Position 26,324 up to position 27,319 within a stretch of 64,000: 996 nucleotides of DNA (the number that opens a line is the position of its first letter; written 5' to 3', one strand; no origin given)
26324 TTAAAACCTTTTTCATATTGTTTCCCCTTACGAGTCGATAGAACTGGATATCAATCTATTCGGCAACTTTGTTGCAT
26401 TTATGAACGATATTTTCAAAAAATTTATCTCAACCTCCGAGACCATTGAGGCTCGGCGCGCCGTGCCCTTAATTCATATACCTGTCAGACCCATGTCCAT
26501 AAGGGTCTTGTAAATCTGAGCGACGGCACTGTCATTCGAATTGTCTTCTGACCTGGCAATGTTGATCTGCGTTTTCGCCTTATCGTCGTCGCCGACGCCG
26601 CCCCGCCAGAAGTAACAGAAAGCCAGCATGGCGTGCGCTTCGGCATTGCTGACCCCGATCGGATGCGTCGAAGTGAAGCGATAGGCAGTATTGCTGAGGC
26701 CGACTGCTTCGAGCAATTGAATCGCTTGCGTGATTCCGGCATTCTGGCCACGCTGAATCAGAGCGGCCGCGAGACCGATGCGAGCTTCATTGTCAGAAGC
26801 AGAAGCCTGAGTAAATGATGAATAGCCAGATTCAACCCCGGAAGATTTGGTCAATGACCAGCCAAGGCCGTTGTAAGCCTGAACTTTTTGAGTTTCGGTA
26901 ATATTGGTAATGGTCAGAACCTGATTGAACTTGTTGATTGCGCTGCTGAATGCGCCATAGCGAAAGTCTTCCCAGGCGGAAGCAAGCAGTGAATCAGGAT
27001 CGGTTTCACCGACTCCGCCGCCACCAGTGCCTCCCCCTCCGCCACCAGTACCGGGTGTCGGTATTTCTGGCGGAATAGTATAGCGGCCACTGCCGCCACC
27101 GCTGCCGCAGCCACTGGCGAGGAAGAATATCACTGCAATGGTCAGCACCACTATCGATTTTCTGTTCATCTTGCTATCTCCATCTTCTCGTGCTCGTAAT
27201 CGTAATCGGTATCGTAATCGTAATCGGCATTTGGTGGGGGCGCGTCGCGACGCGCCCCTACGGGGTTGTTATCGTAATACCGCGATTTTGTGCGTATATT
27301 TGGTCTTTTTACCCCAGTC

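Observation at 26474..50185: Two tandem cassettes: giant T9SS-type surface protein followed by a paralogous Gly/Thr-linker lipoprotein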

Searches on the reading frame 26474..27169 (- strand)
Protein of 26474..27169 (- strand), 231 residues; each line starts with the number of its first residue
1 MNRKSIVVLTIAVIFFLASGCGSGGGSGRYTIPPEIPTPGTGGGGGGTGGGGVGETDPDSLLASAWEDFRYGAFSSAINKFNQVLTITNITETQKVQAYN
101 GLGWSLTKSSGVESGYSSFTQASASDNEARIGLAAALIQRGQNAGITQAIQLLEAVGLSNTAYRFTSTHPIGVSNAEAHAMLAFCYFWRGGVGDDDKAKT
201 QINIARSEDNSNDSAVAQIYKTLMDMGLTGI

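Call 7: search_protein_families(library=pfam, proteins=[window:26474-27169:-], max_evalue=0.01)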
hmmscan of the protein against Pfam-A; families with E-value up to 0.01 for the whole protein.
window:26474-27169:- (231 aa): 1 family
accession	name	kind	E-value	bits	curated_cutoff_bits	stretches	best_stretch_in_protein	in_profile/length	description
PF14559.12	TPR_19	-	0.00044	21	25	0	123-158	21-53/68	Tetratricopeptide repeat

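Call 8: search_protein_families(library=ncbifam, proteins=[window:26474-27169:-], max_evalue=0.01)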
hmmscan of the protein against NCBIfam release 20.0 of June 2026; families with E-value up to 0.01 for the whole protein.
window:26474-27169:- (231 aa): 0 families

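Call 18: find_encoding_contigs(protein=window:26474-27169:-, flank=10000, max_places=6)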
Protein window:26474-27169:- (231 aa): 4 contigs read that carry it; 3 places shown.
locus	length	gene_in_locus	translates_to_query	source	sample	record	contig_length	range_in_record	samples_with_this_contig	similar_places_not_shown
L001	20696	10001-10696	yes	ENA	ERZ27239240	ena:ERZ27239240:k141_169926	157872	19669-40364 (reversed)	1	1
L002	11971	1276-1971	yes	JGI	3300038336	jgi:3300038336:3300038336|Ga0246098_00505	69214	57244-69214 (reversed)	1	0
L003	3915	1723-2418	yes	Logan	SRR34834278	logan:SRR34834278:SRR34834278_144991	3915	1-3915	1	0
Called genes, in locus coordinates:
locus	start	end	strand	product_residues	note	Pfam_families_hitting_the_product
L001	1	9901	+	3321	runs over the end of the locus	PF12245:Big_3_2 (faint), PF19077:Big_13 (faint), PF13205:Big_5 (faint)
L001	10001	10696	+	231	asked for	-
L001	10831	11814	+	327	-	PF18990:DUF5723 (weak)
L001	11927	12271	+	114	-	PF01740:STAS, PF13466:STAS_2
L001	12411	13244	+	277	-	PF08501:Shikimate_dh_N, PF18317:SDH_C (weak)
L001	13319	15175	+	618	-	PF05157:MshEN, PF00437:T2SSE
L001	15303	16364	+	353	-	PF00437:T2SSE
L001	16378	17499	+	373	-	PF13847:Methyltransf_31 (weak), PF08241:Methyltransf_11, PF13649:Methyltransf_25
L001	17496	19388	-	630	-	PF13176:TPR_7 (faint), PF25064:ARM_TT21_5th (faint), PF13428:TPR_14 (faint), PF00515:TPR_1 (faint), PF13424:TPR_12, PF07719:TPR_2 (weak), PF13371:TPR_9 (weak), PF13432:TPR_16, +6 more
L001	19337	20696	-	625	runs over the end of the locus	PF13522:GATase_6, PF13537:GATase_7, PF00733:Asn_synthase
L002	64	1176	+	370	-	PF18962:Por_Secre_tail (faint)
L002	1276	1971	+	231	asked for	-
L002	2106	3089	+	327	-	PF18990:DUF5723 (weak)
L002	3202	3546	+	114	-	PF01740:STAS, PF13466:STAS_2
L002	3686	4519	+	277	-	PF08501:Shikimate_dh_N, PF18317:SDH_C (weak)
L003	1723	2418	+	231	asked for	-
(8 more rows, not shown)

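Call 23: find_related_loci(query=A1, collection=genome_contigs, flank=10000)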
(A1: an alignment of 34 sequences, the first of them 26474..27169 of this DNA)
Query A1 (231 aa) in genome_contigs; peptide patterns used: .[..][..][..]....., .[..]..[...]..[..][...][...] (x = any residue, [..] = any of these).
141 stretches matched a pattern; 82 encode a relative of the query (tblastn E <= 1e-3); the best 80 are kept; 69 distinct loci.
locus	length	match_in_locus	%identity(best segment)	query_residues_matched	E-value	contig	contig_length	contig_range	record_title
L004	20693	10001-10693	96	1-231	2e-148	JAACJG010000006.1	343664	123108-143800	MAG: Candidatus Rifleibacterium amylolyticum isolate CH46 Scaffold05, whole genome shotgun sequence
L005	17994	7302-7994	93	1-231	3e-124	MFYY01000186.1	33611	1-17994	MAG: Candidatus Riflebacteria bacterium GWC2_50_8 gwc2_scaffold_4669, whole genome shotgun sequence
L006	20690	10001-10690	90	1-231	2e-120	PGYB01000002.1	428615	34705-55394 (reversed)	MAG: Candidatus Riflebacteria bacterium HGW-Riflebacteria-1 bjp_ig2103_scaffold_5, whole genome shotgun sequence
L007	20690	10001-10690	85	1-231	2e-116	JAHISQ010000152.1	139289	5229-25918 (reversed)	MAG: Candidatus Riflebacteria bacterium isolate MM_PC_MetaG.mb.182 MM_PC_MetaG.mb.182_k141_1529388, whole genome shotgun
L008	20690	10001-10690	76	1-231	1e-106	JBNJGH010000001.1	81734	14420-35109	MAG: Candidatus Rifleibacteriota bacterium isolate Y22_45dBSe2.bin.2 NODE_63_length_81734_cov_11.408979, whole genome sh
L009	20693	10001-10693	76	1-231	6e-104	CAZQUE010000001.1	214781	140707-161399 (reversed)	MAG TPA_asm: uncultured bacterium isolate SRP304446_co1_153 genome assembly, contig: NODE_9_length_214781_cov_14.563812,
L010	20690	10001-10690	74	1-231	1e-102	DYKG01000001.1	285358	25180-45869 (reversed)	MAG TPA_asm: Candidatus Methylomirabilis sp. isolate SulCav_AS07-7_4_47_145 SulCav_AS07_7_3_length_285358_cov_88_719926,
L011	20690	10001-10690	72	1-231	2e-98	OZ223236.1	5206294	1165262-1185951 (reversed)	MAG: Candidatus Ozemobacteraceae bacterium isolate 4ee0fdf2-fbb4-4151-bfa0-813162405533 genome assembly, chromosome: 2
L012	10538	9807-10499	70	1-231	7e-96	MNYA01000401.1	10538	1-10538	MAG: bacterium CG2_30_54_10 isolate CG2_30_54_10 cg2_3.0_scaffold_6223_c, whole genome shotgun sequence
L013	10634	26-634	75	29-231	3e-94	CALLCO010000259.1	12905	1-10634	MAG: Candidatus Ozemobacteraceae bacterium isolate N1_Bin_METABAT__69_1 genome assembly, contig: c_000002184384, whole g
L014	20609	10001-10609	73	29-231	1e-92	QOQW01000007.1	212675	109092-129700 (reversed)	MAG: Candidatus Ozemobacter sibiricus isolate BY5 NODE_66, whole genome shotgun sequence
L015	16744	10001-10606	72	29-231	8e-89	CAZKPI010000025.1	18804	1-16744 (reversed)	MAG TPA_asm: uncultured bacterium isolate binchicken_co135_42 genome assembly, contig: NODE_4698_length_18804_cov_3.2077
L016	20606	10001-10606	71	29-231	2e-87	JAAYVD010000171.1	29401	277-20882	MAG: Candidatus Riflebacteria bacterium isolate AS27yjCOA_28 194336_AS27, whole genome shotgun sequence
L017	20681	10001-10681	63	1-231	1e-86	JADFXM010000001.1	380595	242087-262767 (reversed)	MAG: Candidatus Riflebacteria bacterium isolate nDJH14bin3 nDJH14_bin3_NODE_1_length_380595_cov_143.543378, whole genome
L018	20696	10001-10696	66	1-231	9e-83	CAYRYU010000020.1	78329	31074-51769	MAG TPA_asm: uncultured bacterium isolate binchicken_co66_92 genome assembly, contig: NODE_606_length_78329_cov_22.17556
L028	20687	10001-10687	59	1-229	3e-76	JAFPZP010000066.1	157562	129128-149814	MAG: Candidatus Riflebacteria bacterium isolate RGIG1619 Goat_Abomasum.Co__c1661008, whole genome shotgun sequence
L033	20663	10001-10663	48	1-226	2e-52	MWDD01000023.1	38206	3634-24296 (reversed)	MAG: bacterium ADurb.Bin157 isolate ADurb.Bin157 BWY02_contig000023, whole genome shotgun sequence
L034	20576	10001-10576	46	38-229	1e-48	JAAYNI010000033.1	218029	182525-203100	MAG: Candidatus Riflebacteria bacterium isolate AS21ysBPME_135 87845_AS21, whole genome shotgun sequence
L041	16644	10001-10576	34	1-209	2e-30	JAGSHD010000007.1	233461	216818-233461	MAG: Candidatus Cloacimonadota bacterium isolate GY13CL_bin.7 k141_876887_length_233461_cov_35.0896, whole genome shotgu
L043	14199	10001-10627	33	3-223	2e-27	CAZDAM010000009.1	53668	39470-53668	MAG TPA_asm: uncultured bacterium isolate binchicken_co208_466 genome assembly, contig: NODE_740_length_53668_cov_11.057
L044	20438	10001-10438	40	64-209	2e-27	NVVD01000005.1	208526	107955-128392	MAG: Candidatus Cloacimonadota bacterium isolate NORP72 Contig_source1382A_119, whole genome shotgun sequence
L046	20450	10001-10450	37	66-219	5e-26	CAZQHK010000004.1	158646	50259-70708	MAG TPA_asm: uncultured bacterium isolate SRP308112_co1_304 genome assembly, contig: NODE_25_length_158646_cov_29.320188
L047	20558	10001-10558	34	39-223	9e-26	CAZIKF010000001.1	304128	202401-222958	MAG TPA_asm: uncultured bacterium isolate binchicken_co28_71 genome assembly, contig: NODE_3_length_304128_cov_26.333397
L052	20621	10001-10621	31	1-223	2e-24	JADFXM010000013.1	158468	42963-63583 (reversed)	MAG: Candidatus Riflebacteria bacterium isolate nDJH14bin3 nDJH14_bin3_NODE_13_length_158468_cov_112.359705, whole genom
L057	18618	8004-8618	33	6-223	2e-24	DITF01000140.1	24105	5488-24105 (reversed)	MAG TPA_asm: bacterium UBP17_UBA6191 isolate UBA6191 UBA6191_contig_410569, whole genome shotgun sequence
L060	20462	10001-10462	31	51-207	2e-20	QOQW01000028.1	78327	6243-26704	MAG: Candidatus Ozemobacter sibiricus isolate BY5 NODE_266, whole genome shotgun sequence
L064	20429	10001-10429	35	61-209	9e-18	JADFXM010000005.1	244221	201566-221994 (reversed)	MAG: Candidatus Riflebacteria bacterium isolate nDJH14bin3 nDJH14_bin3_NODE_5_length_244221_cov_108.772026, whole genome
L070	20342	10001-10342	32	66-179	3e-15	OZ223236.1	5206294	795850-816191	MAG: Candidatus Ozemobacteraceae bacterium isolate 4ee0fdf2-fbb4-4151-bfa0-813162405533 genome assembly, chromosome: 2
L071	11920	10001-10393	28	66-206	4e-8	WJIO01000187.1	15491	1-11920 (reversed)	MAG: Candidatus Poribacteria bacterium isolate Bin_402 k141_2145215, whole genome shotgun sequence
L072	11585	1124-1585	25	60-219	3e-5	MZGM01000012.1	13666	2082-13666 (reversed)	MAG: candidate division KSB1 bacterium 4484_219 ex4484_219_scaffold_2871, whole genome shotgun sequence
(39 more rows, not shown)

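Call 25: predict_structure(alignment_id=A1)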
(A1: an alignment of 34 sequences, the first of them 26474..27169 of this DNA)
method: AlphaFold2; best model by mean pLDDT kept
length: 231 residues; sequences in the alignment: 34
mean_pLDDT: 81.6   pTM: 0.72
mean pLDDT of the five models: 81.6, 81.4, 80.4, 80.1, 78.2
residues with pLDDT >= 90: 158; 70-90: 18; 50-70: 14; < 50: 41
segments of 3 or more residues with pLDDT < 50: 1-5, 19-54
pLDDT, mean of each block of 10 residues (from residue 1): 48 54 34 37 32 65 96 96 94 97 96 94 96 95 94 96 91 94 96 94 95 92 92 85
secondary structure, 60 per line:
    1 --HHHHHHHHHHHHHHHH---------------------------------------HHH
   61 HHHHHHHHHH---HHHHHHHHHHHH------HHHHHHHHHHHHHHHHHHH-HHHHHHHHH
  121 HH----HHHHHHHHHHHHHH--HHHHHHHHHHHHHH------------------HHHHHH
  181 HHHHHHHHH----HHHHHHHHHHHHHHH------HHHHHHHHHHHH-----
elements in order: H3-18 H58-70 H74-85 H92-110 H112-122 H127-140 H143-156 H175-189 H194-208 H215-226

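Call 36: search_solved_structures(query=A1, max_evalue=1, show_alignments=1)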
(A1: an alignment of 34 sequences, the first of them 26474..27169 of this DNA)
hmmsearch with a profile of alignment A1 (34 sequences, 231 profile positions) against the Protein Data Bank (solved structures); distinct sequences matched with E-value up to 1: 8.
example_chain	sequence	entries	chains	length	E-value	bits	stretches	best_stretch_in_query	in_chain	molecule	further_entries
5efr_A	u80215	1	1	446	0.036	16.9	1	19-91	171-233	BamA-BamD fusion Protein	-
9hb4_G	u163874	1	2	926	0.19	14.6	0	40-86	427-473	Sperm-associated antigen 1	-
8fwd_0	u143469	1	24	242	0.43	13.4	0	69-148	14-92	O43-rpxdoc-EK1_A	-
7wzb_B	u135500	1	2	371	0.48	13.3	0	122-222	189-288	Lipopolysaccharide assembly protein B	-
8ump_A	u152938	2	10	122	0.67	12.8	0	69-136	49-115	T33-ml35-redesigned-TPR-domain-fold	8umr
2dba_A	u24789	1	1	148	0.69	12.7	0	41-94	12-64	Smooth muscle cell associated protein-1, isoform 2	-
7y4i_A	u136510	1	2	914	0.94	12.3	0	41-164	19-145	Probable UDP-N-acetylglucosamine--peptide N-acetylglucosaminyltransferase SPINDLY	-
8dtf_A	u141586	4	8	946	0.97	12.2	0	41-164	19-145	Probable UDP-N-acetylglucosamine--peptide N-acetylglucosaminyltransferase SPINDLY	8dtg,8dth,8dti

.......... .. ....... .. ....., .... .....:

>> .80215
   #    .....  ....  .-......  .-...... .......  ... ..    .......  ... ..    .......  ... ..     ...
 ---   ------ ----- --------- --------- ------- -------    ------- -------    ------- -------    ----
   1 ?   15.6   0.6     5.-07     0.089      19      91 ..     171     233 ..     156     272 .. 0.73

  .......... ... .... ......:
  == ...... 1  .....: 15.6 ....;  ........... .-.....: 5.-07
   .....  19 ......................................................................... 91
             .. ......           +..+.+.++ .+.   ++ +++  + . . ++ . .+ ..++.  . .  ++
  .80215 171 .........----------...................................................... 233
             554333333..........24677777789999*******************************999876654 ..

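Call 39: search_protein_families(library=ncbifam, proteins=[L070:10491-12377:+, L052:12391-17043:+, L047:10678-12756:+, L071:10714-11919:+, L072:1653-2933:+, L071:2135-9823:+, L041:5015-9985:+, L070:4384-9819:+], max_evalue=0.001)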
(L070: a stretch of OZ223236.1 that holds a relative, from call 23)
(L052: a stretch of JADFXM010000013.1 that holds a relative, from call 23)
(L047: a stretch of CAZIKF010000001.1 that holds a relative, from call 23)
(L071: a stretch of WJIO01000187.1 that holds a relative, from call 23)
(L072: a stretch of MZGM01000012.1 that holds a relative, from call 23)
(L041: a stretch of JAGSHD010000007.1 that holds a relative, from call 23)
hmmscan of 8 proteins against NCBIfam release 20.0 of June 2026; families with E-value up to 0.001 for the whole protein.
L070:10491-12377:+ (629 aa): 2 families
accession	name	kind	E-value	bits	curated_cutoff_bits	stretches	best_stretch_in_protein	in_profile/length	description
NF041611.1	exoglucan_CbhB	equivalog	2.1e-09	36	1950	1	136-330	706-887/997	exoglucanase CbhB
NF045522.1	MXAN_2561_fam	equivalog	4e-05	23.2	150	0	240-326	187-255/304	MXAN_2561 family MXYO-CTERM-anchored protein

L052:12391-17043:+ (1551 aa): 2 families
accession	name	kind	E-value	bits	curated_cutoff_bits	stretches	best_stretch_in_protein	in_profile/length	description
NF045915.1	PhycobilmeDegNblB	equivalog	6.4e-07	29.1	300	1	1388-1473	123-208/214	phycobilisome degradation protein NblB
NF042912.1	Amuc_1098_fam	equivalog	4e-05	21.8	750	1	297-374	126-202/805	Amuc_1098 family type IV pilus outer membrane protein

L047:10678-12756:+ (693 aa): 8 families
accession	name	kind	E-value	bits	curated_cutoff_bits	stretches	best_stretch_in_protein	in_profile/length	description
NF010374.0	PRK13800.1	equivalog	8.8e-19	67.3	1196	2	147-427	620-896/898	fumarate reductase/succinate dehydrogenase flavoprotein subunit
NF058502.1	phyc_lyase_CpcE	equivalog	4.8e-12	45.9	330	1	166-210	133-177/260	C-phycocyanin alpha-cysteine-84 phycocyanobilin lyase subunit CpcE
NF045915.1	PhycobilmeDegNblB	equivalog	8.6e-11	41.8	300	2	169-262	119-212/214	phycobilisome degradation protein NblB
TIGR02270.1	TIGR02270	subfamily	1e-08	34.7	206.8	1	136-253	139-251/410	TIGR02270 family protein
NF058515.1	phyc_lyase_CpcF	equivalog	3.1e-08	33.4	220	1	164-345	14-195/200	C-phycocyanin alpha-cysteine-84 phycocyanobilin lyase subunit CpcF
NF007244.0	PRK09687.1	equivalog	6.4e-07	28.9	275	0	140-269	45-187/285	putative lyase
NF058505.1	phyc_lyase_CpeY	equivalog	5.9e-06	25.1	600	0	149-281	116-243/419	C-phycoerythrin alpha-cysteine-82 phycoerythrobilin lyase CpeY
NF045662.1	DVU0298_fam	equivalog_domain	0.00086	18.9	75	0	152-193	148-189/213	DVU0298 family protein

L071:10714-11919:+ (402 aa): 0 families

L072:1653-2933:+ (427 aa): 13 families
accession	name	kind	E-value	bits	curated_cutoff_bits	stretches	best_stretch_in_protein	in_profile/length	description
TIGR02800.1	propeller_TolB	equivalog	1.7e-49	168.9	343.15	3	333-405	238-310/418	Tol-Pal system beta propeller repeat protein TolB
NF002183.0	PRK01029.1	equivalog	2.2e-31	109.3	405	2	295-407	290-404/429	Tol-Pal system protein TolB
NF053518.1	DipepPtdsDpp5Prph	equivalog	7e-21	74.4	900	2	141-213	57-129/655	dipeptidyl-peptidase Dpp5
TIGR04275.1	beta_prop_Msarc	repeat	8.4e-19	67.1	85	2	340-361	17-38/40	beta-propeller repeat protein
NF003124.0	PRK04043.1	equivalog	2.9e-17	62.6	428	2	198-349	241-387/419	Tol-Pal system protein TolB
NF033523.0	lasso_peptidase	equivalog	1.2e-12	47.4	400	1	138-216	78-158/638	Atxe2 family lasso peptide isopeptidase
NF053607.1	CHU_0125_OmpA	equivalog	7.3e-09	34.7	620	0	190-258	219-295/639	CHU_0125 family OmpA-like outer membrane integrity protein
NF045725.1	TmcD_fam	equivalog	4.3e-06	25.9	440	0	150-217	347-407/412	electron transfer complex subunit TmcD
NF008756.0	PRK11788.1-4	equivalog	0.00024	20.3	474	1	28-115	187-274/389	lipopolysaccharide assembly protein LapB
TIGR00540.1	TPR_hemY_coli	hypoth_equivalog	0.00025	20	142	1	35-108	306-378/385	heme biosynthesis-associated TPR protein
NF008391.2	PRK11189.1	equivalog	0.00036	20.1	250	1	48-121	92-165/297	lipoprotein NlpI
TIGR02917.1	PEP_TPR_lipo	equivalog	0.00042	18.3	312.2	1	38-122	448-532/899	XrtA/PEP-CTERM system TPR-repeat protein PrsT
NF052230.1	T9SS_PorE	exception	0.00074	17.9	600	0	189-263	223-305/648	PorE family type IX secretion system protein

L071:2135-9823:+ (2563 aa): 3 families
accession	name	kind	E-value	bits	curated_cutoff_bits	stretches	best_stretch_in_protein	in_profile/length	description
NF040485.1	ZirU_fam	subfamily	5.4e-17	62.6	100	0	778-841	39-104/210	ZirU family protein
TIGR04183.1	Por_Secre_tail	domain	0.00013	21.9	23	0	2475-2560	2-70/72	T9SS type A sorting domain-containing protein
NF012211.1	tand_rpt_95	domain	0.00025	20.9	90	1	2097-2142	50-94/98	tandem-95 repeat protein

L041:5015-9985:+ (1657 aa): 5 families
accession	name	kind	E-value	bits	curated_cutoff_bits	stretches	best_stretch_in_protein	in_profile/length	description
NF047446.1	barrel_OmpL47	domain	4e-18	65.6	40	0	870-918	19-67/68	OmpL47-type beta-barrel domain-containing protein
NF033707.1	T9SS_sortase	equivalog_domain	6.2e-11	40.7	420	1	1523-1649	952-1088/1095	type IX secretion system sortase PorU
NF047441.1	Lepto_OmpL47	equivalog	8.9e-07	28.8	250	0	431-464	296-327/336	multi-beta-barrel domain surface protein OmpL47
TIGR04183.1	Por_Secre_tail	domain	1.2e-05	25.2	23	1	1569-1649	1-68/72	T9SS type A sorting domain-containing protein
NF033510.3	Ca_tandemer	repeat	2.4e-05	24.6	50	0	419-448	66-96/96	Ca2+-stabilized repeat-containing adhesin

L070:4384-9819:+ (1812 aa): 5 families
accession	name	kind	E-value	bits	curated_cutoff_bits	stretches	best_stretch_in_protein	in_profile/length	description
NF033707.1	T9SS_sortase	equivalog_domain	3.6e-22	77.9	420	1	1671-1810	950-1094/1095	type IX secretion system sortase PorU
NF047446.1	barrel_OmpL47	domain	2.1e-10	40.9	40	0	775-803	39-67/68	OmpL47-type beta-barrel domain-containing protein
TIGR04183.1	Por_Secre_tail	domain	2.5e-09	37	23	1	1722-1803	2-67/72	T9SS type A sorting domain-containing protein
NF047441.1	Lepto_OmpL47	equivalog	6.1e-05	22.8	250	0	1124-1185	103-159/336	multi-beta-barrel domain surface protein OmpL47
NF052228.1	T9SS_PorZ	equivalog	0.00017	20.2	260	1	1718-1791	672-738/757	type IX secretion system anionic LPS delivery protein PorZ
